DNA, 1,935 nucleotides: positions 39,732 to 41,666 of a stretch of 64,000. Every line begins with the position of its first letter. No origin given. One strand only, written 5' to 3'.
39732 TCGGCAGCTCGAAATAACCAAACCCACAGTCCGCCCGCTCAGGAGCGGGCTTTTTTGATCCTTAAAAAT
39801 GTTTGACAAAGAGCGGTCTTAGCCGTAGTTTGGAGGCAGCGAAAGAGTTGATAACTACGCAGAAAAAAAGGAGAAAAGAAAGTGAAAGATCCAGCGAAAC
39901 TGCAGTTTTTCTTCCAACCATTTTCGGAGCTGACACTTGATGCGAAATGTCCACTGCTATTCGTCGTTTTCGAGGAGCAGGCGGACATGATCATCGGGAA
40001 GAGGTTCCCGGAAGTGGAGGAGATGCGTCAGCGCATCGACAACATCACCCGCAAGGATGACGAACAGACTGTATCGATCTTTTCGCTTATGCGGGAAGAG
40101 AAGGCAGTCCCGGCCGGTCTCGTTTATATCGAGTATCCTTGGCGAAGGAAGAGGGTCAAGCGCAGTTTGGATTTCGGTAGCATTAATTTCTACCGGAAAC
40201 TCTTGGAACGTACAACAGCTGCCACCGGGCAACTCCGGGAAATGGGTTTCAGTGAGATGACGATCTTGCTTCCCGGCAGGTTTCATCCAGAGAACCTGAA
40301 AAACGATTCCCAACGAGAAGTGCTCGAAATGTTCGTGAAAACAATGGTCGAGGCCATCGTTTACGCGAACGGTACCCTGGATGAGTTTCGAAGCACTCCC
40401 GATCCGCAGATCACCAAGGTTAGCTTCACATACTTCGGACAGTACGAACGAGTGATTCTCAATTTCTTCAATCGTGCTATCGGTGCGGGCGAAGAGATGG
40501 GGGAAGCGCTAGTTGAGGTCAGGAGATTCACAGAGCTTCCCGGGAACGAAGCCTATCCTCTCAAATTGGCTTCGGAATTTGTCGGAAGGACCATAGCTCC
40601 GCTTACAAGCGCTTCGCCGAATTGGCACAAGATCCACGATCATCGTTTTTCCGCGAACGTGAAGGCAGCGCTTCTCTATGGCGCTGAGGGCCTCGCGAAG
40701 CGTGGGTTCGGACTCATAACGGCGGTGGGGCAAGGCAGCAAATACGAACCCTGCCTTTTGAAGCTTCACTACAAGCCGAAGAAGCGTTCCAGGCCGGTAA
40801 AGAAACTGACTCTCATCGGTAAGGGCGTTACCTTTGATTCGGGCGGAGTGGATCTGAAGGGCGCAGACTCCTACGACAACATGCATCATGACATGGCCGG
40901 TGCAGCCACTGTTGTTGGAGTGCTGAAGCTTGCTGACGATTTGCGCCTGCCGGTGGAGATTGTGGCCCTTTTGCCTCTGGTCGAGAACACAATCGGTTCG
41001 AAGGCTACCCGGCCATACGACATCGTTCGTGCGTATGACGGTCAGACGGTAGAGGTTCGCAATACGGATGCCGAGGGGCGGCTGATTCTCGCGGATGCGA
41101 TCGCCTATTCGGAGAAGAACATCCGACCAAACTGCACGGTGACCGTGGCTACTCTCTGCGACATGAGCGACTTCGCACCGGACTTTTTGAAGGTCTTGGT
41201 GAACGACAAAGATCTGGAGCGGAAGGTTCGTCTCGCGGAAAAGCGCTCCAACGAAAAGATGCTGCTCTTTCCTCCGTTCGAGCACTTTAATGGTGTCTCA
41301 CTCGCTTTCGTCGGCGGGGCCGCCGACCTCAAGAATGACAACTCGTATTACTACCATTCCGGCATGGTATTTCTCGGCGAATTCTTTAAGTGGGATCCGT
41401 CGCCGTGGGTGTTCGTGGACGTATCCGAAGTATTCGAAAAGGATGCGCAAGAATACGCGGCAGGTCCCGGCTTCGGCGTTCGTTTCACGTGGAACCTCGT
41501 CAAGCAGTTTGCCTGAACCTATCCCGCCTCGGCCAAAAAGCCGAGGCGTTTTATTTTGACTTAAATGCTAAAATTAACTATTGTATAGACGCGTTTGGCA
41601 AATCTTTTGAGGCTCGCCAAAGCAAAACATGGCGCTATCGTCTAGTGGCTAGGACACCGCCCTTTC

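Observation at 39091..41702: GC-rich two-gene island (SPFH protein + M17 aminopeptidase) with duplicated promoter-leaders, inserted between tsaD and tRNA-Glu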

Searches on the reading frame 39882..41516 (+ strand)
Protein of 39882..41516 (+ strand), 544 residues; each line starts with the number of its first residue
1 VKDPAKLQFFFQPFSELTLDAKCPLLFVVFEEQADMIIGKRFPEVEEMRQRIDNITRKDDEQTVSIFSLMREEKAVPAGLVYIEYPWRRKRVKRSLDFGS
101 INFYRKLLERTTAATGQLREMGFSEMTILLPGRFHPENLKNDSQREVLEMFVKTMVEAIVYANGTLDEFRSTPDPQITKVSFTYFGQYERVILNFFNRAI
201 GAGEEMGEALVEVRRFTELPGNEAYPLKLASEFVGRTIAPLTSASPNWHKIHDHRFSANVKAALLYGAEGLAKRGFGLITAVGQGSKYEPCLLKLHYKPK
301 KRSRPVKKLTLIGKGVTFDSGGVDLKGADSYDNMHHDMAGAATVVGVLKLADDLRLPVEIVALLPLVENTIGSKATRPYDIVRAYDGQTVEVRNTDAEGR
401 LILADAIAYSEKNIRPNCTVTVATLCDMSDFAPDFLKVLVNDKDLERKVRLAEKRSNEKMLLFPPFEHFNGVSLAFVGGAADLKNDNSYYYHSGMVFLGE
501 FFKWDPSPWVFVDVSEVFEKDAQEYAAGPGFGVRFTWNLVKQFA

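Call 7: search_protein_families(library=pfam, proteins=[window:39882-41516:+], max_evalue=1)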
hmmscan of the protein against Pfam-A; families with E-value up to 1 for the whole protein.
window:39882-41516:+ (544 aa): 2 families
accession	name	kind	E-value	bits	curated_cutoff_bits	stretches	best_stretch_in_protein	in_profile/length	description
PF00883.26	Peptidase_M17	-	5.6e-70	236.5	25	1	250-535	31-308/310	Cytosol aminopeptidase family, catalytic domain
PF07650.23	KH_2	-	0.24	11.7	22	1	27-67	29-69/78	KH domain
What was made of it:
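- On Peptidase family M17: PF00883 at 236.5 bits (call 7).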

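Call 9: search_protein_families(library=phrogs, proteins=[window:39882-41516:+], max_evalue=0.01)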
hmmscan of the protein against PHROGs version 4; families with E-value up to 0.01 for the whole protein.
window:39882-41516:+ (544 aa): 0 families

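Call 10: search_protein_families(library=padloc, proteins=[window:39882-41516:+], max_evalue=0.01)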
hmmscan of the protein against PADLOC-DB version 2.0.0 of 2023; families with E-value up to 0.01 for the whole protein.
window:39882-41516:+ (544 aa): 0 families

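Call 11: search_protein_families(library=ncbifam, proteins=[window:39882-41516:+], max_evalue=0.01)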
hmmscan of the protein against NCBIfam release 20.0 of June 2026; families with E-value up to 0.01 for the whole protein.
window:39882-41516:+ (544 aa): 13 families
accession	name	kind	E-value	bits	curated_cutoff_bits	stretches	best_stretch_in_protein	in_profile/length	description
NF002073.0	PRK00913.1-2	equivalog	2.2e-65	221.5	432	1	267-528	224-482/505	leucyl aminopeptidase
NF002083.0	PRK00913.3-5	equivalog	9.4e-58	196.3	468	1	147-541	113-488/492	leucyl aminopeptidase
NF002075.0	PRK00913.2-2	equivalog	3e-54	184.7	468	1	205-542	177-498/502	leucyl aminopeptidase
NF002077.0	PRK00913.2-4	equivalog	7.9e-53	180.2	471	1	268-542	222-497/501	leucyl aminopeptidase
NF002074.0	PRK00913.1-4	equivalog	3.2e-51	174.7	415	1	152-469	126-423/496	leucyl aminopeptidase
NF002082.0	PRK00913.3-4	equivalog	3.9e-50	171.1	552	1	274-543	234-503/504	leucyl aminopeptidase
NF002076.0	PRK00913.2-3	equivalog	3.3e-47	161.6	491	1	267-541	216-491/494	leucyl aminopeptidase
NF002081.0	PRK00913.3-3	equivalog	8.7e-47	160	485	1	148-542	100-480/485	leucyl aminopeptidase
NF003450.0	PRK05015.1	equivalog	1.6e-45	155.6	437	1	258-541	140-426/429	aminopeptidase PepB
NF002078.0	PRK00913.2-5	equivalog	5.7e-43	147.2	622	1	267-539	219-493/500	leucyl aminopeptidase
NF002080.0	PRK00913.3-2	equivalog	1.1e-42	146.4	475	1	259-429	167-334/447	leucyl aminopeptidase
NF002072.0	PRK00913.1-1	equivalog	1.3e-42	146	826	1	266-470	222-426/502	leucyl aminopeptidase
NF002079.0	PRK00913.3-1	equivalog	7.6e-30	104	1013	1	289-427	236-370/496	leucyl aminopeptidase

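Call 14: find_homologous_proteins(query=window:39882-41513:+)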
Query window:39882-41513:+ (544 aa): 7213 proteins with E <= 0.001 among 8000 candidates; the best 120 are listed.
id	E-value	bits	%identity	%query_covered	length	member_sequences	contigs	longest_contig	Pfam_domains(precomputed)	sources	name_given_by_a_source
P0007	0.0e+0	1243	100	100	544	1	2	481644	PF00883.27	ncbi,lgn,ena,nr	ncbi:MAG: leucyl aminopeptidase [Parcubacteria group bacterium LiPW_15]|nr:MAG: leucyl aminopeptidas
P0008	6.4e-193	660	54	99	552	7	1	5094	PF00883.27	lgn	-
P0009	2.7e-187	642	54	99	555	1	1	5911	PF00883.27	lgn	-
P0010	3.6e-181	622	52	99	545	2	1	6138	PF00883.27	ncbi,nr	ncbi:MAG: hypothetical protein BMS9Abin13_617 [Patescibacteria group bacterium]|nr:MAG: hypothetical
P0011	8.5e-180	617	54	99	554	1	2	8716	PF00883.27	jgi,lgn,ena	-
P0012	5.2e-178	611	52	99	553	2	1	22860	PF00883.27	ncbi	-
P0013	4.2e-177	608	53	99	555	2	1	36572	PF00883.27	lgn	-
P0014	7.6e-176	604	53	99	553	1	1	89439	PF00883.27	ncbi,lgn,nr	ncbi:MAG: M17 family metallopeptidase [bacterium]|nr:M17 family metallopeptidase [bacterium]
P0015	1.9e-175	603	52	99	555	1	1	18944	PF00883.27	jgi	jgi:leucyl aminopeptidase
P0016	7.6e-174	598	52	99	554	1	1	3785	PF00883.27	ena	-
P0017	2.1e-172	593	50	99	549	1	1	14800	PF00883.27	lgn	-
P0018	1.2e-171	590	51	99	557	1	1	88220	PF00883.27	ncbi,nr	ncbi:MAG: M17 family metallopeptidase [Patescibacteria group bacterium]|nr:M17 family metallopeptida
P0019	3.2e-170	586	49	99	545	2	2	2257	PF00883.27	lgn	-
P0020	6.2e-169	581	48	99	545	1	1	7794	PF00883.27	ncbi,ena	-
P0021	3.4e-168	579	49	99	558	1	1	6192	PF00883.27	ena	-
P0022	4.3e-168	579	48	99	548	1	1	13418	PF00883.27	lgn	-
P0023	6.1e-168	578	49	99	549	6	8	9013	PF00883.27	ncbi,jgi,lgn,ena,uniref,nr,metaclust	ncbi:MAG: hypothetical protein A3C93_01050 [Candidatus Lloydbacteria bacterium RIFCSPHIGHO2_02_FULL_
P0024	3.5e-166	572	47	100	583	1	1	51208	PF00883.27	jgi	jgi:leucyl aminopeptidase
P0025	3.7e-166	572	49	99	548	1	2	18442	PF00883.27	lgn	-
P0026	3.1e-164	566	48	99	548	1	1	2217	PF00883.27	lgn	-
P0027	5.9e-163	562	47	99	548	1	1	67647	PF00883.27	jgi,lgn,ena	-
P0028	3.3e-162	559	57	78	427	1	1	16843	PF00883.27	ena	-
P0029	6.0e-162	558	47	99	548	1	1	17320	PF00883.27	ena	-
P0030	3.4e-161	556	46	100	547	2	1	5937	PF00883.27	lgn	-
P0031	1.6e-160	554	48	99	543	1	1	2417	PF00883.27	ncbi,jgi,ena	-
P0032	3.3e-160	553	47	100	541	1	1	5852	PF00883.27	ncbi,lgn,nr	ncbi:MAG: hypothetical protein HY506_00820 [Candidatus Yanofskybacteria bacterium]|nr:hypothetical p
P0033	4.3e-159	549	46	99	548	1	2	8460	PF00883.27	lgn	-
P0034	4.5e-159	549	47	99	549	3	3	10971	PF00883.27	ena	-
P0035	5.6e-159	548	49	99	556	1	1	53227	PF00883.27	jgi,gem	-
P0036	2.4e-158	546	49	99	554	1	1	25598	PF00883.27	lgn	-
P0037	3.1e-158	546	48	99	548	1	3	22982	PF00883.27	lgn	-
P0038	8.6e-157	541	47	99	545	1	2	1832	PF00883.27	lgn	-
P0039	1.4e-154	534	48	100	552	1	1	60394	PF00883.27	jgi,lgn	jgi:leucyl aminopeptidase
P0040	2.9e-153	530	44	100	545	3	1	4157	PF00883.27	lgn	-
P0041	2.2e-152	527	47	99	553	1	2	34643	PF00883.27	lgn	-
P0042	4.8e-147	509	56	76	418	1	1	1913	PF00883.27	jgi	jgi:leucyl aminopeptidase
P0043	9.7e-145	501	45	99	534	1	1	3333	PF00883.27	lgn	-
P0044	4.7e-142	493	52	81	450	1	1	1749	PF00883.27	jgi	jgi:leucyl aminopeptidase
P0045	6.2e-142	492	46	99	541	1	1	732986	PF00883.27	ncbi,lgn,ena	-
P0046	4.6e-136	473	44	100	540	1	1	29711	PF00883.27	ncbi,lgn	ncbi:MAG: hypothetical protein WED06_01230 [Candidatus Paceibacterota bacterium]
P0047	3.6e-125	437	43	98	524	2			PF00883.27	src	-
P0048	8.8e-112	393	46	81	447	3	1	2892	PF00883.27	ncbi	ncbi:MAG: M17 family metallopeptidase, partial [Patescibacteria group bacterium]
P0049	9.2e-61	224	36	49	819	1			PF00883.27,PF02789.24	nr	nr:cytosol aminopeptidase-like [Lytechinus pictus]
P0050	1.8e-47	181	38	54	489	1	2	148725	PF00883.27,PF02789.24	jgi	jgi:leucyl aminopeptidase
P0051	1.2e-46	178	32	73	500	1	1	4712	PF00883.27,PF02789.24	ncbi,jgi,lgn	-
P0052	1.4e-46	178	38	52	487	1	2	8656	PF00883.27,PF02789.24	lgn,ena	-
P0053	3.0e-46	176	38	50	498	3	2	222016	PF00883.27,PF02789.24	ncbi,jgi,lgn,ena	-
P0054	7.2e-46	175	37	50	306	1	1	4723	PF00883.27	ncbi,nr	ncbi:MAG: leucyl aminopeptidase, partial [Verrucomicrobiota bacterium]|nr:leucyl aminopeptidase [Ver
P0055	9.8e-46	175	38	50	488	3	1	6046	PF00883.27,PF02789.24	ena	-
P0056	1.2e-45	175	35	62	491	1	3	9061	PF00883.27,PF02789.24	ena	-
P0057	1.8e-45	174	39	50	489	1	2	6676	PF00883.27,PF02789.24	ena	-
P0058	1.9e-45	174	38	50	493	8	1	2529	PF00883.27,PF02789.24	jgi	jgi:leucyl aminopeptidase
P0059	2.0e-45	174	39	48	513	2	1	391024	PF00883.27,PF02789.24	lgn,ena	-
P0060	2.2e-45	174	32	76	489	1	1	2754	PF00883.27,PF02789.24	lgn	-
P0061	2.2e-45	174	37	55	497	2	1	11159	PF00883.27,PF02789.24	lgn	-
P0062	4.6e-45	173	39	50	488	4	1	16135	PF00883.27,PF02789.24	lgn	-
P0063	5.2e-45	172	32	79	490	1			PF00883.27,PF02789.24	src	-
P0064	5.3e-45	172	39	47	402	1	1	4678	PF00883.27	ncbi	-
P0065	8.0e-45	172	30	63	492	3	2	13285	PF00883.27,PF02789.24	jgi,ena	-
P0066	8.1e-45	172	34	64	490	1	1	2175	PF00883.27,PF02789.24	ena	-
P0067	1.3e-44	171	33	77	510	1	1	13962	PF00883.27,PF02789.24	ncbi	-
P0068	1.4e-44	171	37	50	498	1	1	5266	PF00883.27,PF02789.24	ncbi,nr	ncbi:leucyl aminopeptidase [Candidatus Woesearchaeota archaeon]|nr:leucyl aminopeptidase [Candidatus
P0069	1.5e-44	171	34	62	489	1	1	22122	PF00883.27,PF02789.24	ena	-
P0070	2.0e-44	170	35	64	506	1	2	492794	PF00883.27,PF02789.24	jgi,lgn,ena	-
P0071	2.0e-44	170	38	48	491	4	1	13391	PF00883.27,PF02789.24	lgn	-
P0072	2.6e-44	170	43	48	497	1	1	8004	PF00883.27,PF02789.24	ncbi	-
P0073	2.6e-44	170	39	50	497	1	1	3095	PF00883.27,PF02789.24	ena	-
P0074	3.0e-44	170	31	76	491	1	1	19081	PF00883.27,PF02789.24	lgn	-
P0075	3.0e-44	170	35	50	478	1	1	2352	PF00883.27,PF02789.24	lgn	-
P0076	4.7e-44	169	34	62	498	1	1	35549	PF00883.27,PF02789.24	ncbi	-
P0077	5.0e-44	169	31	76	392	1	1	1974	PF00883.27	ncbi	-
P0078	5.1e-44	169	37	52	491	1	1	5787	PF00883.27,PF02789.24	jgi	jgi:leucyl aminopeptidase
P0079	5.8e-44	169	29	92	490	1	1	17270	PF00883.27,PF02789.24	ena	-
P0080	5.9e-44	169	31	78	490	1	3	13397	PF00883.27,PF02789.24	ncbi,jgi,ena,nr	ncbi:MAG: leucyl aminopeptidase [Nitrosopumilus sp.]|nr:leucyl aminopeptidase [Nitrosopumilus sp.] M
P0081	6.2e-44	169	32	64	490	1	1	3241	PF00883.27,PF02789.24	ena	-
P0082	6.8e-44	169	39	50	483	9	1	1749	PF00883.27,PF02789.24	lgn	-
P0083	7.1e-44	169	33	61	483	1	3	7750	PF00883.27,PF02789.24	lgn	-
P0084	7.6e-44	169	33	64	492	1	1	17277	PF00883.27,PF02789.24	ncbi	ncbi:MAG: leucyl aminopeptidase [Nitrosopumilaceae archaeon]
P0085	7.9e-44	168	38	63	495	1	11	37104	PF00883.27,PF02789.24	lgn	-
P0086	8.1e-44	168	28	95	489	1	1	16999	PF00883.27,PF02789.24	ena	-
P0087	8.9e-44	168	31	77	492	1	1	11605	PF00883.27,PF02789.24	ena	-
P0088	1.1e-43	168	29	89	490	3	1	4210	PF00883.27,PF02789.24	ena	-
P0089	1.1e-43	168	37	53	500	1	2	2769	PF00883.27,PF02789.24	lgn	-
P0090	1.2e-43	168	36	50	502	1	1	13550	PF00883.27,PF02789.24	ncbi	-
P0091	1.4e-43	168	31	78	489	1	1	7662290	PF00883.27,PF02789.24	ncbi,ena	-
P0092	1.8e-43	167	38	50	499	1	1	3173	PF00883.27,PF02789.24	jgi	-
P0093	2.0e-43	167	32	75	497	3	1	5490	PF00883.27,PF02789.24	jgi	jgi:leucyl aminopeptidase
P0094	2.2e-43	167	36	50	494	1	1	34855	PF00883.27,PF02789.24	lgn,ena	-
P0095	2.8e-43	167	32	73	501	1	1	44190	PF00883.27,PF02789.24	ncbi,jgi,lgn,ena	-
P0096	2.9e-43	167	30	79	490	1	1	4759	PF00883.27,PF02789.24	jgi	-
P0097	3.0e-43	167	31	78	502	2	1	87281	PF00883.27,PF02789.24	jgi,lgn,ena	jgi:leucyl aminopeptidase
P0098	3.0e-43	167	32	71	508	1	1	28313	PF00883.27,PF02789.24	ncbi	-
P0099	3.2e-43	166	32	73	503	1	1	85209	PF00883.27,PF02789.24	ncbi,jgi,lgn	-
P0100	3.5e-43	166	39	50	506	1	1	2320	PF00883.27,PF02789.24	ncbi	-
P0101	3.5e-43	166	39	42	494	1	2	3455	PF00883.27,PF02789.24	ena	-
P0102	3.7e-43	166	35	61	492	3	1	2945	PF00883.27,PF02789.24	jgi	-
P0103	3.8e-43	166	38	50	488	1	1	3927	PF00883.27,PF02789.24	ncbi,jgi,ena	jgi:leucyl aminopeptidase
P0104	3.9e-43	166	34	64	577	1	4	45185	PF00883.27,PF02789.24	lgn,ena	-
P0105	4.0e-43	166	32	72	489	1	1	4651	PF00883.27,PF02789.24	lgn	-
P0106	4.8e-43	166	39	50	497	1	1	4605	PF00883.27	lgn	-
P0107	5.4e-43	166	31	73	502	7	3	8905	PF00883.27,PF02789.24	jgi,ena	-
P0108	7.4e-43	165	36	62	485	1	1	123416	PF00883.27,PF02789.24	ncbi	-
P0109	7.4e-43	165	40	49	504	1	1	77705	PF00883.27,PF02789.24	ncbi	-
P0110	7.9e-43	165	37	50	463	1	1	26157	PF00883.27,PF02789.24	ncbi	-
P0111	1.0e-42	165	33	66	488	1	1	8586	PF00883.27,PF02789.24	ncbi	-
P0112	1.1e-42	165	31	78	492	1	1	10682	PF00883.27,PF02789.24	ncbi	-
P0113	1.2e-42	165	32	71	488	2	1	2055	PF00883.27,PF02789.24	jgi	-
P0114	1.4e-42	164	35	62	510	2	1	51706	PF00883.27,PF02789.24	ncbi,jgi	ncbi:MAG: leucyl aminopeptidase [Planctomycetota bacterium]|jgi:leucyl aminopeptidase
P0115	1.4e-42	164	33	63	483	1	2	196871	PF00883.27,PF02789.24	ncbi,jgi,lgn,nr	ncbi:MAG: leucyl aminopeptidase [Nitrospirae bacterium]|jgi:leucyl aminopeptidase|nr:leucyl aminopep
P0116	1.5e-42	164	40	50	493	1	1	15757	PF00883.27,PF02789.24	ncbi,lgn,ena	-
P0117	1.6e-42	164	31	79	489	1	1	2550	PF00883.27,PF02789.24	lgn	-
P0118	1.6e-42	164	35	58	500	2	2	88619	PF00883.27,PF02789.24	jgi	-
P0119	1.6e-42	164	40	52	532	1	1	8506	PF00883.27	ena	-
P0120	1.7e-42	164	32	77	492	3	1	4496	PF00883.27,PF02789.24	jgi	jgi:leucyl aminopeptidase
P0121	1.7e-42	164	39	51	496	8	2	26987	PF00883.27,PF02789.24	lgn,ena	-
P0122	1.7e-42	164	37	50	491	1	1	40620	PF00883.27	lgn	-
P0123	1.8e-42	164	36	49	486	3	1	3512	PF00883.27,PF02789.24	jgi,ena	-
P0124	1.8e-42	164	37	49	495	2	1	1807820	PF00883.27,PF02789.24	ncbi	-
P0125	2.0e-42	164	38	48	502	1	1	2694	PF00883.27,PF02789.24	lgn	-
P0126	2.2e-42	164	32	72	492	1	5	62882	PF00883.27,PF02789.24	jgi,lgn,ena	-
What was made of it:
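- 39882..41516 (+): M17 family aminopeptidase of 544 aa. The catalytic domain is intact, and the ~250-aa N-terminal region is specific to its clade. The nearest relatives are 44-54% identical, ~545 aa long, and named as Patescibacteria-group wherever a source gives a name (call 14).
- On Peptidase family M17: Clade relatives also lack PF02789, while more distant M17 proteins have it (call 14).
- Closest known: M17 leucyl aminopeptidases. Different: It has instead a ~250-aa N-terminal region shared only with a ~545-aa clade whose named members are all Patescibacteria-group (call 14).
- The best M17 hit among 5.8 billion proteins is 54% identical (call 14).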

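Call 32: find_encoding_contigs(protein=P0014, flank=6000, max_places=2)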
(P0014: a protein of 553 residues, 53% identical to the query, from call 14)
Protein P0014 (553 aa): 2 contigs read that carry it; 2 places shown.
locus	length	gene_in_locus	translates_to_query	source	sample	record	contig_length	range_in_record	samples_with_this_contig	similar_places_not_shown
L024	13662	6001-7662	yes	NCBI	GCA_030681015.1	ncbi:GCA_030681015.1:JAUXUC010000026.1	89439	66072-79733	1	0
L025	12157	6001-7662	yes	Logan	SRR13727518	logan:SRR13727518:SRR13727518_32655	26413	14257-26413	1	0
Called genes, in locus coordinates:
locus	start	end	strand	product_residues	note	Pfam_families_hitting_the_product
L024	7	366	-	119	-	-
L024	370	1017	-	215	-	PF13483:Lactamase_B_3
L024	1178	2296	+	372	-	PF23459:S1_RRP5 (faint), PF00575:S1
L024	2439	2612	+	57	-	-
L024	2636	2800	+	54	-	-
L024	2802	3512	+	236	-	PF01797:Y1_Tnp (weak)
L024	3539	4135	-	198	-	PF01195:Pept_tRNA_hydro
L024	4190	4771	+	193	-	PF10502:Peptidase_S26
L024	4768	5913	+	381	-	PF03129:HGTP_anticodon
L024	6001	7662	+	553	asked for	PF00883:Peptidase_M17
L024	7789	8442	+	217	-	PF00574:CLP_protease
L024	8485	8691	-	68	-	-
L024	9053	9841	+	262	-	PF00561:Abhydrolase_1, PF00975:Thioesterase (weak), PF12146:Hydrolase_4, PF12697:Abhydrolase_6, PF07819:PGAP1 (weak), PF07859:Abhydrolase_3 (weak)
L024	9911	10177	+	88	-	-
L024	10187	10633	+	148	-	PF02130:YbeY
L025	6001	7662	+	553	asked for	PF00883:Peptidase_M17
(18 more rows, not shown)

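Call 33: find_encoding_contigs(protein=P0018, flank=6000, max_places=2)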
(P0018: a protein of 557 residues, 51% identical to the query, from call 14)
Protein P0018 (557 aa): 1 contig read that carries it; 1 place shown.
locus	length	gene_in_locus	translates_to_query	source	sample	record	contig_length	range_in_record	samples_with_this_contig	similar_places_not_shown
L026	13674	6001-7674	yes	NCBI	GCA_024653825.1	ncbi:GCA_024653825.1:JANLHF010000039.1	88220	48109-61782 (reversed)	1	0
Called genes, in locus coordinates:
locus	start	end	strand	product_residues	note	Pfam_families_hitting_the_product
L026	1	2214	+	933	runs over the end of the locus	-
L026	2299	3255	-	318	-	PF10343:Q_salvage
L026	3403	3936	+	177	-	-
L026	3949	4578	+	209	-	-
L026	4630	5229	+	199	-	-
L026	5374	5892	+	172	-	-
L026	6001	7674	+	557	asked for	PF00883:Peptidase_M17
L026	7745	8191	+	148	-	PF00856:SET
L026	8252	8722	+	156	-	-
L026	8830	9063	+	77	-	-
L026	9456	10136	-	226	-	PF14360:PAP2_C (weak)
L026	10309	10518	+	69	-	PF00313:CSD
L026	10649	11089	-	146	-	PF00856:SET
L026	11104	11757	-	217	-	-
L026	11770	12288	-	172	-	-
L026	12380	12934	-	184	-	PF01569:PAP2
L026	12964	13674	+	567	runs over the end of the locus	PF00122:E1-E2_ATPase, PF00702:Hydrolase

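Call 61: search_solved_structures(query=window:39882-41513:+, max_evalue=1e-30, show_alignments=1)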
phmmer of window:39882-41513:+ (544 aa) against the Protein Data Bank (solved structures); distinct sequences matched with E-value up to 1e-30: 29.
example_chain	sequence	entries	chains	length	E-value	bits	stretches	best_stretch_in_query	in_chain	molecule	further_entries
6ome_A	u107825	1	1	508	3e-40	141.7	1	268-542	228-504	Probable cytosol aminopeptidase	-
1lam_A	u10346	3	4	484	4.3e-40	141.2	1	253-526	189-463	LEUCINE AMINOPEPTIDASE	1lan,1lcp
2ewb_A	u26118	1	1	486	4.4e-40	141.2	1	253-526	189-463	Cytosol aminopeptidase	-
2j9a_A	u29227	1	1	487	4.4e-40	141.2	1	253-526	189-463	CYTOSOL AMINOPEPTIDASE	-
1bpm_A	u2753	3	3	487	4.4e-40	141.2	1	253-526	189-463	LEUCINE AMINOPEPTIDASE | Cytosol aminopeptidase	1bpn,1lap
1bll_E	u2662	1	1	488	4.4e-40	141.2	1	253-526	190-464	LEUCINE AMINOPEPTIDASE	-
3h8e_A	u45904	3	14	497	3.1e-38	135.1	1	272-470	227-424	Cytosol aminopeptidase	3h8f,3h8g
3kzw_A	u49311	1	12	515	1.3e-36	129.7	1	254-427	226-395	Cytosol aminopeptidase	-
1gyt_A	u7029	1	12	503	3.7e-36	128.2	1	256-464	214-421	CYTOSOL AMINOPEPTIDASE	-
8pz0_A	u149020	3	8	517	7.8e-35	123.8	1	269-470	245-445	Probable cytosol aminopeptidase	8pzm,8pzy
8d1x_A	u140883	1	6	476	4.3e-34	121.4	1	272-525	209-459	Probable cytosol aminopeptidase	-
3jru_B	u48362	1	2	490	4.5e-33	118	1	271-537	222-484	Probable cytosol aminopeptidase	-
5ntf_A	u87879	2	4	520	1.2e-32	116.6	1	268-508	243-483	Aminopeptidase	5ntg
6cxd_A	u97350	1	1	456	1.7e-32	116.1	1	267-540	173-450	Peptidase B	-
6wvv_A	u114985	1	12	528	1.8e-32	116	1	271-538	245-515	M17 leucyl aminopeptidase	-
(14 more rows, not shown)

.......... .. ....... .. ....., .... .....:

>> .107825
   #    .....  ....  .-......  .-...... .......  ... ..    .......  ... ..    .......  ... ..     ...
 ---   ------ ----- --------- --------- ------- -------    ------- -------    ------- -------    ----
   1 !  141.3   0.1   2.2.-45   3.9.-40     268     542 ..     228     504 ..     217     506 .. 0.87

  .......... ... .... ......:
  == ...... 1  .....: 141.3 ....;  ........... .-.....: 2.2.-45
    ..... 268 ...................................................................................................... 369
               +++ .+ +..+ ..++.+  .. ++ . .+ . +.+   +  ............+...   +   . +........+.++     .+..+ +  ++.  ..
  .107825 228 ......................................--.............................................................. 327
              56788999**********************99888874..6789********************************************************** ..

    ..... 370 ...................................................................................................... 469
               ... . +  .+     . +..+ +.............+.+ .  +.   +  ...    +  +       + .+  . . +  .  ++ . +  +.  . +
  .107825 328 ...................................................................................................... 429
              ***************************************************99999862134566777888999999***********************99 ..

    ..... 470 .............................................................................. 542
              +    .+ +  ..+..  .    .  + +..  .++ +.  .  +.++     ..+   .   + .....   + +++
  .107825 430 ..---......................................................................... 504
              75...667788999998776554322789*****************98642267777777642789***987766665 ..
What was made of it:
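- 39882..41516 (+): The motifs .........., DLK, DMAGAA and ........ align to solved M17 enzymes (call 61).
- On Peptidase family M17: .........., DLK, DMAGAA and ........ align to 6ome and bovine LAP (call 61).
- Closest known: M17 leucyl aminopeptidases. Same: The metal-binding and catalytic motifs are conserved in alignment to solved structures (calls 7, 61).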
